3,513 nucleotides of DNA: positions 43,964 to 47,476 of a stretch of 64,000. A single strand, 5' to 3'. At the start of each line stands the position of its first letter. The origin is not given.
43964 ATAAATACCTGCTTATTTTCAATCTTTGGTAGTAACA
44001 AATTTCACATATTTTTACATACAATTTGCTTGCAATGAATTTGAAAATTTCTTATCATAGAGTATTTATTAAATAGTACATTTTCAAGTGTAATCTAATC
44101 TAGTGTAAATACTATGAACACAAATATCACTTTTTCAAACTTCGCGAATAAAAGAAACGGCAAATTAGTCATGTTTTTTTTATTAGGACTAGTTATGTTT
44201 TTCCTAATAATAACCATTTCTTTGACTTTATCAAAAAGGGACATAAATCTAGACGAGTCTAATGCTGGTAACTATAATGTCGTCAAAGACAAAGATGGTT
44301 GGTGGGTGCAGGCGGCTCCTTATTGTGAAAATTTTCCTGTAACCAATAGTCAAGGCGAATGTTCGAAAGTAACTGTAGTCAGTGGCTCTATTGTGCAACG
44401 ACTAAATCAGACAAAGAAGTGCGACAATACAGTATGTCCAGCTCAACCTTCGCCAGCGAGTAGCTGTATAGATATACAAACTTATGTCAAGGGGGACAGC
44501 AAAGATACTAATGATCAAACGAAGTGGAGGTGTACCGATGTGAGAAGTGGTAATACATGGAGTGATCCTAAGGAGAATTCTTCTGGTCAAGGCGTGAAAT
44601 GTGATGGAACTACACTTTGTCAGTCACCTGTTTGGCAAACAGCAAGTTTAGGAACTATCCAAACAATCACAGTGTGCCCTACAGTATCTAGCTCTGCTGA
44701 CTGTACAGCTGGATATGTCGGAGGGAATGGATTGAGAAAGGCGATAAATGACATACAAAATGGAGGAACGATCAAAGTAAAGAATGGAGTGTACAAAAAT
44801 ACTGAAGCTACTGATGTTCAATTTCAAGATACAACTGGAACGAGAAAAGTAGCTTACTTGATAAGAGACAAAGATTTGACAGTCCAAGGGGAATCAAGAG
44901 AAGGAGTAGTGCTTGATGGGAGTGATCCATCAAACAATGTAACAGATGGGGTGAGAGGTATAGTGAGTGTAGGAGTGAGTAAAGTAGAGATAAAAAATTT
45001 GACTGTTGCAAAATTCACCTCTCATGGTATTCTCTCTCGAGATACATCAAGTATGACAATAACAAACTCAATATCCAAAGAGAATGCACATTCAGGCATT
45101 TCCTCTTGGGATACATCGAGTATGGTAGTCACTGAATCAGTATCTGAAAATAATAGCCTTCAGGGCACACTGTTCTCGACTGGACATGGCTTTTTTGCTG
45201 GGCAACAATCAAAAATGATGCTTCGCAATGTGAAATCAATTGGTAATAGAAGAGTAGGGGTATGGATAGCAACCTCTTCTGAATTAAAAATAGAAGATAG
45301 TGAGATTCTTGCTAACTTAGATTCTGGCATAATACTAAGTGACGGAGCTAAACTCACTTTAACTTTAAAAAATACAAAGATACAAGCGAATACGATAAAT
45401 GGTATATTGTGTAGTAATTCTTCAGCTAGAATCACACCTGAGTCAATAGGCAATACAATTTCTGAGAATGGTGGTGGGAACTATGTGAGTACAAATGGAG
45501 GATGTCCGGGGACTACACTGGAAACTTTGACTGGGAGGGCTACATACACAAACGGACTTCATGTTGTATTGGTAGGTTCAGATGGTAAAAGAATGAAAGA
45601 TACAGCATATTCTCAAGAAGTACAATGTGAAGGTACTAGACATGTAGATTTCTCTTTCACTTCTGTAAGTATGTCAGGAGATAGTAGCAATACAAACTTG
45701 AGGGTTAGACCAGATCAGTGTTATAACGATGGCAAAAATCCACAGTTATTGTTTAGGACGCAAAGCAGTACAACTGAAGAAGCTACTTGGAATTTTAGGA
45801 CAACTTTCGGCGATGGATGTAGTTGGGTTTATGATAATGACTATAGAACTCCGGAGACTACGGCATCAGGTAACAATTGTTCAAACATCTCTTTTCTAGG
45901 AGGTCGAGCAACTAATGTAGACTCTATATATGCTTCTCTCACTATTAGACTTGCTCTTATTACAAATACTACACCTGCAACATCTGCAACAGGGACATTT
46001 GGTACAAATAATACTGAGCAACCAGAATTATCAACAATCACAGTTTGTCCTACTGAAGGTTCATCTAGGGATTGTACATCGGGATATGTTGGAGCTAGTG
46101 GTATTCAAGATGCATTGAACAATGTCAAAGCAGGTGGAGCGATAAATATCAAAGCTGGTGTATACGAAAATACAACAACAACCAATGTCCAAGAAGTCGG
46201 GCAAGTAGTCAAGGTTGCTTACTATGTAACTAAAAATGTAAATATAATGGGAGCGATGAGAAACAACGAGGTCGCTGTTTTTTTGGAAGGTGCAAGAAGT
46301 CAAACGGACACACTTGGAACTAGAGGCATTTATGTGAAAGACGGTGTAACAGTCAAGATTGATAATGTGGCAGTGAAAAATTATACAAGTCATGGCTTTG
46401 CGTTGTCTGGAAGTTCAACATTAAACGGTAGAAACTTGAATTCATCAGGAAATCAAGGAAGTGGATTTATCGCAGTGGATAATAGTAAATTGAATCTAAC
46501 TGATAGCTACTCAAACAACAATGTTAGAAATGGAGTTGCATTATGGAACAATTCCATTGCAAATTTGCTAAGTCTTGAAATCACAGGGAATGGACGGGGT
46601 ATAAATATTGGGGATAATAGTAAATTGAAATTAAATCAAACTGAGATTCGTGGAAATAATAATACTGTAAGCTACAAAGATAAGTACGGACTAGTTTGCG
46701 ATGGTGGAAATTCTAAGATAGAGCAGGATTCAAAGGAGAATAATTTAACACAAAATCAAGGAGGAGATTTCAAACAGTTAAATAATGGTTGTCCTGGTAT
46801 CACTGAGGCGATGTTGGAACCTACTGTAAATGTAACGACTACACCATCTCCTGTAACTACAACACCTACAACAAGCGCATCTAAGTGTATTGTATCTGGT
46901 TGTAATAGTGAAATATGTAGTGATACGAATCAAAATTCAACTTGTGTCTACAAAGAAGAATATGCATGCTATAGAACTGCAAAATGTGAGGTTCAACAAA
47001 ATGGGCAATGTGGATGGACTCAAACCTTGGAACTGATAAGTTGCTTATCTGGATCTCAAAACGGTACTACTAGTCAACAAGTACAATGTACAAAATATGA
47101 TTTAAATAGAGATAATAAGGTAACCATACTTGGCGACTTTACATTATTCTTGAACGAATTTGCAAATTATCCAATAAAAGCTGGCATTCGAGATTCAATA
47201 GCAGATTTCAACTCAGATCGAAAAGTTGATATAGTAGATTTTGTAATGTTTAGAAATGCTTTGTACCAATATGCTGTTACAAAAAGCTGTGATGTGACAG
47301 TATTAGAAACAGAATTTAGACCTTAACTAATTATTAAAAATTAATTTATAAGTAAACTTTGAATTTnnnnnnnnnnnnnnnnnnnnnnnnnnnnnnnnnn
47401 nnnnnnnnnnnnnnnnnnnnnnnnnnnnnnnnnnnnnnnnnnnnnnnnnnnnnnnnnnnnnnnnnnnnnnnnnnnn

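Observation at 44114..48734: Cohesin-dockerin surface module: dockerin-tipped beta-helix giant protein followed by an LPXTG-anchored double-cohesin protein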

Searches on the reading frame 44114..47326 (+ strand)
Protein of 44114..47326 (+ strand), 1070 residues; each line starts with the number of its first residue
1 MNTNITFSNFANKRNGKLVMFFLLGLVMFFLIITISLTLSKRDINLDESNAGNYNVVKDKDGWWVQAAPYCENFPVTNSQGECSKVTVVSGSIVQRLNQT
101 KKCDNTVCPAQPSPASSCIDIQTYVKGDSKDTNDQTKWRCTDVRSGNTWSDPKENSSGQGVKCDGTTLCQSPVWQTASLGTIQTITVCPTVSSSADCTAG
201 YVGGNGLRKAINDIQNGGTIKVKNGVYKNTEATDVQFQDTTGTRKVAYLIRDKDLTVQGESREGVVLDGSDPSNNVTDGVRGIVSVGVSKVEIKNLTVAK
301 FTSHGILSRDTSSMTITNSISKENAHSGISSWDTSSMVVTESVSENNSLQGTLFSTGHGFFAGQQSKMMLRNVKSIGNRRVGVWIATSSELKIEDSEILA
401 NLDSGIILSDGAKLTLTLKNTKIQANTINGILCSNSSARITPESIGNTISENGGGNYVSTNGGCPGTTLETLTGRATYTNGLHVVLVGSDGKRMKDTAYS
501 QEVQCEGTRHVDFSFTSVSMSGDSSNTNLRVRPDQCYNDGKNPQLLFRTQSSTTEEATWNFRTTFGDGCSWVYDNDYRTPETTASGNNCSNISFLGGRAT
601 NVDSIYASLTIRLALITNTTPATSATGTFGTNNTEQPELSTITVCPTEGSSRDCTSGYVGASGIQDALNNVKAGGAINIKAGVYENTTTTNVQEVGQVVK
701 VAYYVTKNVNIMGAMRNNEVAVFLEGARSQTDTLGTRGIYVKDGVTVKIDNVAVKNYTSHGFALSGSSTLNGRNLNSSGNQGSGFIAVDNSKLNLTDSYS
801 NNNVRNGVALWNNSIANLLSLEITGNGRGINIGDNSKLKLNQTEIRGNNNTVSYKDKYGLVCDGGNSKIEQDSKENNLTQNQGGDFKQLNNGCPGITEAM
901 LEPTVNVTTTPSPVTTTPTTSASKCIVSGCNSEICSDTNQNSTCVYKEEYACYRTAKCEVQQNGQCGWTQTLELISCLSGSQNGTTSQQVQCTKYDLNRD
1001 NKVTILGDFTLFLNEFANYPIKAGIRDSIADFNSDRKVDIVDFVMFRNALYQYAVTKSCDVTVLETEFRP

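Call 3: search_protein_families(library=pfam, proteins=[window:44114-47326:+], max_evalue=1)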
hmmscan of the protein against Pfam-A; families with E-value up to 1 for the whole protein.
window:44114-47326:+ (1070 aa): 4 families
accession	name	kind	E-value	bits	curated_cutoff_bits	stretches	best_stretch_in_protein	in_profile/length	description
PF13229.12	Beta_helix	-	9.6e-23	81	25.9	2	282-441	2-150/158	Right handed beta helix region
PF05048.19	NosD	-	7.9e-10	39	23.6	3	343-458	45-155/212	Periplasmic copper-binding protein (NosD)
PF00404.24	Dockerin_1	-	0.0015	19.1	22.9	1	995-1050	2-56/57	Dockerin type I domain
PF06457.16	Ectatomin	-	0.42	11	25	0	184-195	6-17/34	Ectatomin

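Call 4: search_protein_families(library=ncbifam, proteins=[window:44114-47326:+], max_evalue=1)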
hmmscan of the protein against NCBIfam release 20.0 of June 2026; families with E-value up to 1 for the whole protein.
window:44114-47326:+ (1070 aa): 4 families
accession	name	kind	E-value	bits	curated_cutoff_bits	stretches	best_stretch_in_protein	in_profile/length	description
TIGR04292.1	heavy_Cys_CGP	equivalog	1.2e-08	34.3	200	1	907-980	114-190/381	CGP-CTERM-anchored Cys-rich protein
TIGR04289.1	heavy_Cys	domain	5.9e-05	23.6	50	1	921-968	4-52/52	eight-cysteine-cluster domain-containing protein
NF041540.1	dockerin_GC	domain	0.078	13.4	29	1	999-1048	14-61/67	GC-type dockerin domain-anchored protein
NF040500.1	Bdr_N_group2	subfamily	0.16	11.8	40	1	1039-1057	26-44/47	Bdr family repetitive protein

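Call 10: search_solved_structures(query=window:44114-47326:+, max_evalue=1, show_alignments=2)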
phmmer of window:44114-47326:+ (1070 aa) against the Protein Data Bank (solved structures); distinct sequences matched with E-value up to 1: 1.
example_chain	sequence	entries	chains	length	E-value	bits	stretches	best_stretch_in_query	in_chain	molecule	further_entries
2wlc_A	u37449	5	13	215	0.009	17.1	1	796-863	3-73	POLYSIALIC ACID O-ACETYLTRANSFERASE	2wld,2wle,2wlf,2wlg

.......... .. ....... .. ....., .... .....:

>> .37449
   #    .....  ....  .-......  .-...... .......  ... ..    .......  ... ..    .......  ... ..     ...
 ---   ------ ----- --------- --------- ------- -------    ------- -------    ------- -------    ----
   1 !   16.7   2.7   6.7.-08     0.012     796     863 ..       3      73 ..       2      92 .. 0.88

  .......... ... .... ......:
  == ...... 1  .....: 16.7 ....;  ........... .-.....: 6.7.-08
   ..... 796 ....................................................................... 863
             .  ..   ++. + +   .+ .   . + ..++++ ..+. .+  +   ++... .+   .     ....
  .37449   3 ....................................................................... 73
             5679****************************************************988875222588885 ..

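Call 14: find_homologous_proteins(query=window:44114-47326:+, max_evalue=0.001)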
Query window:44114-47326:+: 8000 candidates shared short words with the query, none scored E <= 0.001.

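Call 79: find_encoding_contigs(protein=window:44114-47326:+, flank=10000, max_places=3)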
Protein window:44114-47326:+ (1070 aa): no gene with exactly this product is on record in the collection.

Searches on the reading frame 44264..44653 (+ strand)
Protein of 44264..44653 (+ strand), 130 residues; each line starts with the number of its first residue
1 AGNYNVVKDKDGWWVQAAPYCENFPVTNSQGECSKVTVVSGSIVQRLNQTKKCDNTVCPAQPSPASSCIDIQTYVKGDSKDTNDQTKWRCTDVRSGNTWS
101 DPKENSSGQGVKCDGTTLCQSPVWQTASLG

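Call 88: search_protein_families(library=pfam, proteins=[window:44264-44653:+], max_evalue=1)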
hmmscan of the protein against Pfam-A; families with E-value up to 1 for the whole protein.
window:44264-44653:+ (130 aa): 0 families

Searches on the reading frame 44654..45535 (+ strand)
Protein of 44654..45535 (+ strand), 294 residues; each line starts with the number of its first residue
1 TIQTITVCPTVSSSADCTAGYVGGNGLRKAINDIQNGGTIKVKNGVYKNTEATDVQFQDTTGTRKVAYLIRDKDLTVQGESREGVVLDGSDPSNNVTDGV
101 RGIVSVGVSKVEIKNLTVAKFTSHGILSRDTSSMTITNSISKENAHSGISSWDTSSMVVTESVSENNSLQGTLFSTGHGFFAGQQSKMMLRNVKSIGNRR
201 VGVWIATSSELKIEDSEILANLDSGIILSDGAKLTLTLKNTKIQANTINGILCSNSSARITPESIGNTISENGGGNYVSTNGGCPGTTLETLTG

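Call 60: search_solved_structures(query=A5, max_evalue=1)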
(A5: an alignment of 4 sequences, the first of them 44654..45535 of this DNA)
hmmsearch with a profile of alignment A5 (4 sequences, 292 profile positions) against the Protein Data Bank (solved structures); distinct sequences matched with E-value up to 1: 3.
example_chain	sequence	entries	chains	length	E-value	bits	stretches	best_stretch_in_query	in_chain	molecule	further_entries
2pyg_A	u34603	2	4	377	0.025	16.9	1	123-231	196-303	Poly(beta-D-mannuronate) C5 epimerase 4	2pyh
8wm1_A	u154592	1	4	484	0.027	16.8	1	88-194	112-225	3-dehydroshikimate dehydratase (DHS dehydratase)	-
7dmk_A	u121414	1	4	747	0.65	12.2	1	21-91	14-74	BcAlyPL6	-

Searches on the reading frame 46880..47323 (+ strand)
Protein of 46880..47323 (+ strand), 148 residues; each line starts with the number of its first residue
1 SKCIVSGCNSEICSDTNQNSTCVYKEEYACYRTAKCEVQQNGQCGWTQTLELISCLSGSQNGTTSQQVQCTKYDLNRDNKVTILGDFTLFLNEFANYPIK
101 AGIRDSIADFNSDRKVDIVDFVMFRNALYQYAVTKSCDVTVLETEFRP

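Call 32: find_homologous_proteins(query=window:46880-47323:+, max_evalue=0.01)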
Query window:46880-47323:+ (148 aa): 5 proteins with E <= 0.01 among 7 candidates.
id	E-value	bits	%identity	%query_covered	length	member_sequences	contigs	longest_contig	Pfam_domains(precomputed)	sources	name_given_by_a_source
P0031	7.0e-26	109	58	39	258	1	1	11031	PF27854.1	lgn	-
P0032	5.2e-18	83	71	38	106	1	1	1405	PF27854.1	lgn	-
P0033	1.8e-14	72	64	39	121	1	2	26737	PF27854.1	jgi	jgi:hypothetical protein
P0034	2.7e-14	71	63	38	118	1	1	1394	PF27854.1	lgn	-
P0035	1.6e-13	68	61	39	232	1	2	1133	PF27854.1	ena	-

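Call 34: search_protein_families(library=pfam, proteins=[P0031, P0033, P0035, window:46880-47323:+], max_evalue=1)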
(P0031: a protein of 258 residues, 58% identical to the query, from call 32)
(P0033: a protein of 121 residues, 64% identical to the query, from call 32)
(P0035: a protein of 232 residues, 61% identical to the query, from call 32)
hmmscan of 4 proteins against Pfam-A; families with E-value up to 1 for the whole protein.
P0031 (258 aa): 0 families

P0033 (121 aa): 0 families

P0035 (232 aa): 0 families

window:46880-47323:+ (148 aa): 1 family
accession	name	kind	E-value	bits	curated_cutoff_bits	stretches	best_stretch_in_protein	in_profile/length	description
PF00404.24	Dockerin_1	-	5.8e-07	30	22.9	3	73-128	2-56/57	Dockerin type I domain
